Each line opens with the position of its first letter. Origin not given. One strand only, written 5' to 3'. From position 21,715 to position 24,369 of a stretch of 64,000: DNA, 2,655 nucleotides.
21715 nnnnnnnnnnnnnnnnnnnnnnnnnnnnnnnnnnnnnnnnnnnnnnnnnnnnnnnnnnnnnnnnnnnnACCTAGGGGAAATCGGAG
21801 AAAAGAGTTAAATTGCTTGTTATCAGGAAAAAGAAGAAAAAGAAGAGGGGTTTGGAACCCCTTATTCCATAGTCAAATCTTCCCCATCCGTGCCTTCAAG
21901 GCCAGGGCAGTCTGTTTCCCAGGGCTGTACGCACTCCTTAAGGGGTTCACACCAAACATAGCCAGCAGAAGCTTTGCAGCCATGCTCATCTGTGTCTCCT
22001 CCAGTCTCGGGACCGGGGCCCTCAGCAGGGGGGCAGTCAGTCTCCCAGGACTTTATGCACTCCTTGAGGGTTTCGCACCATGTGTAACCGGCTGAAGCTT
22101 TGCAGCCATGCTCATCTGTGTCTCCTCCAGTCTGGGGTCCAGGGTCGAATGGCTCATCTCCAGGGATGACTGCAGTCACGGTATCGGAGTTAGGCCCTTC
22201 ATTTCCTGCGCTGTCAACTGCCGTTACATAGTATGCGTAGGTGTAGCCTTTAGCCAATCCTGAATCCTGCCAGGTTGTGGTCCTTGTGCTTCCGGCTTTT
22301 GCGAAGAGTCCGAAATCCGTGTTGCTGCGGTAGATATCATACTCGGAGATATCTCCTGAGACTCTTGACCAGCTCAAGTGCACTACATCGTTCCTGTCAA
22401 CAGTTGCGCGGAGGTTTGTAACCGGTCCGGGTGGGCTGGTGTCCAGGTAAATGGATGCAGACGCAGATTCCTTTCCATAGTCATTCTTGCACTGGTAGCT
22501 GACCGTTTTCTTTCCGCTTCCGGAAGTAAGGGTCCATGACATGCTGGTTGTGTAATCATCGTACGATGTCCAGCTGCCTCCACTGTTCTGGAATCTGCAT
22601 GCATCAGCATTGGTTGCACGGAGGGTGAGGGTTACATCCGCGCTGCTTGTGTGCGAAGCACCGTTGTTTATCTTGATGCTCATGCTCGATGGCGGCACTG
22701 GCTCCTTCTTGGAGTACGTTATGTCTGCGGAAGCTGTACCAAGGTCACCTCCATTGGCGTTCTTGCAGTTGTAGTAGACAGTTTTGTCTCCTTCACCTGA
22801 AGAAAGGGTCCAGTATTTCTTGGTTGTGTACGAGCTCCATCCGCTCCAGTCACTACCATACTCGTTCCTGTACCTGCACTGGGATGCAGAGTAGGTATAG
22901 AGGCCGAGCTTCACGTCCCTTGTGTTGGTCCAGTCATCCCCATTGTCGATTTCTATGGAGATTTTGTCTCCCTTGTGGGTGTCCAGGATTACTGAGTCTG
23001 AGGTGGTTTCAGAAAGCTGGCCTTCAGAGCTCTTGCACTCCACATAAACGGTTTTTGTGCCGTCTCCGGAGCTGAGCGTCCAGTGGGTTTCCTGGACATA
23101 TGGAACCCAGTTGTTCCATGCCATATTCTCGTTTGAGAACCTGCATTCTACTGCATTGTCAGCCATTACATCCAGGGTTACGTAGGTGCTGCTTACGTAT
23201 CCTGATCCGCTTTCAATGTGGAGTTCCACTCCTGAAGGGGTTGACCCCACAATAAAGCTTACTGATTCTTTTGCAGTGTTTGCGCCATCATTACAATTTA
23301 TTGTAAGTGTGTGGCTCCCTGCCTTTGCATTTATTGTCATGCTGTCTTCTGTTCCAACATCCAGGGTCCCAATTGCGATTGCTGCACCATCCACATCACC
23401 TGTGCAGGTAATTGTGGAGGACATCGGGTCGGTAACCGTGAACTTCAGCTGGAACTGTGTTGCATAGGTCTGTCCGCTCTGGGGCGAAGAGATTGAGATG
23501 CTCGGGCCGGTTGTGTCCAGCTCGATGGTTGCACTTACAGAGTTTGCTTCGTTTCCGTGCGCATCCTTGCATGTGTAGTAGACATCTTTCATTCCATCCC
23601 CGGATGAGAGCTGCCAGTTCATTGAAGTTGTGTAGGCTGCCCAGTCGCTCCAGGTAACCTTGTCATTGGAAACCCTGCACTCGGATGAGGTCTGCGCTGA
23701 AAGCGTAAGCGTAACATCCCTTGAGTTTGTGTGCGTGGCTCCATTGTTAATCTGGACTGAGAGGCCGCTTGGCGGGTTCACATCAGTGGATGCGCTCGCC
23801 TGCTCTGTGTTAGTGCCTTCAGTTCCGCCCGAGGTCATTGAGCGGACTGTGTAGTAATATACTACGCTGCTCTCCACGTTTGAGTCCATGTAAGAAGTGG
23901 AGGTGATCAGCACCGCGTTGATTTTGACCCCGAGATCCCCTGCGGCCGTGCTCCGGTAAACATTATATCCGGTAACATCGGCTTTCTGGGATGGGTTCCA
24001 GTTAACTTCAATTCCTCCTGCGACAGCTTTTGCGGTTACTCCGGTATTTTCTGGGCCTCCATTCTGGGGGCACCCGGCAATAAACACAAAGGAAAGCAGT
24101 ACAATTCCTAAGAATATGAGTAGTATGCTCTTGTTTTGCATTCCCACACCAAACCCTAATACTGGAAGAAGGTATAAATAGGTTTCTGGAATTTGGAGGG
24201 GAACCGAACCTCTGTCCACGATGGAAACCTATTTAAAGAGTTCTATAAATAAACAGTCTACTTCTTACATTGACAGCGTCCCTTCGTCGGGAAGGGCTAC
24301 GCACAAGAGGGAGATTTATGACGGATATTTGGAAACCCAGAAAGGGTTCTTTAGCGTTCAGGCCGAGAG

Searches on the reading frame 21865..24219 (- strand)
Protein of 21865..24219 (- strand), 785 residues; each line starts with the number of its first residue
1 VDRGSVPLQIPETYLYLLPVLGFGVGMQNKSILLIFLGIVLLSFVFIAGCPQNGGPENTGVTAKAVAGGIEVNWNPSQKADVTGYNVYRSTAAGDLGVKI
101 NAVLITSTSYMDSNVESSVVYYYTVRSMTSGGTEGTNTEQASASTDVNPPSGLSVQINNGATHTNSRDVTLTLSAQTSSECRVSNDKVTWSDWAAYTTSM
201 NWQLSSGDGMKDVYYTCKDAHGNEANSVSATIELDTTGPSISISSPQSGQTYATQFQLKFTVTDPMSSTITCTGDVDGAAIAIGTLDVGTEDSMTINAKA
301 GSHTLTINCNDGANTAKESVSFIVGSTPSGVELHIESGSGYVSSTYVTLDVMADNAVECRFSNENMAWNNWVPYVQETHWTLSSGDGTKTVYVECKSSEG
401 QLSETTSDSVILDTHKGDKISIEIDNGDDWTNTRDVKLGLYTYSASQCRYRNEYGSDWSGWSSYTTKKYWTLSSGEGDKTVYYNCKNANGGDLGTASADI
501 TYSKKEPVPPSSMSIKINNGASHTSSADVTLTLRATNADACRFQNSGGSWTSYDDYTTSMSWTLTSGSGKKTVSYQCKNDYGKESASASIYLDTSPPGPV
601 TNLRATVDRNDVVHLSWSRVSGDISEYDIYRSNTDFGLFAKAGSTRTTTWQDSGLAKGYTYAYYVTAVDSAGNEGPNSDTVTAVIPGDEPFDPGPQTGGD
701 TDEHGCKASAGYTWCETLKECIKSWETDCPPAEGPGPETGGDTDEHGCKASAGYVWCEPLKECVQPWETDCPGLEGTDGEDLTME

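Call 71: search_protein_families(library=pfam, proteins=[window:21865-24219:-], max_evalue=0.000001)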
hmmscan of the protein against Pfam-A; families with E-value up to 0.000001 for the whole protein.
window:21865-24219:- (785 aa): 1 family
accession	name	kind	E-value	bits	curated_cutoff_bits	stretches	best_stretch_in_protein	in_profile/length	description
PF00041.27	fn3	-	5.3e-09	36.6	25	1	599-682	2-82/84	Fibronectin type III domain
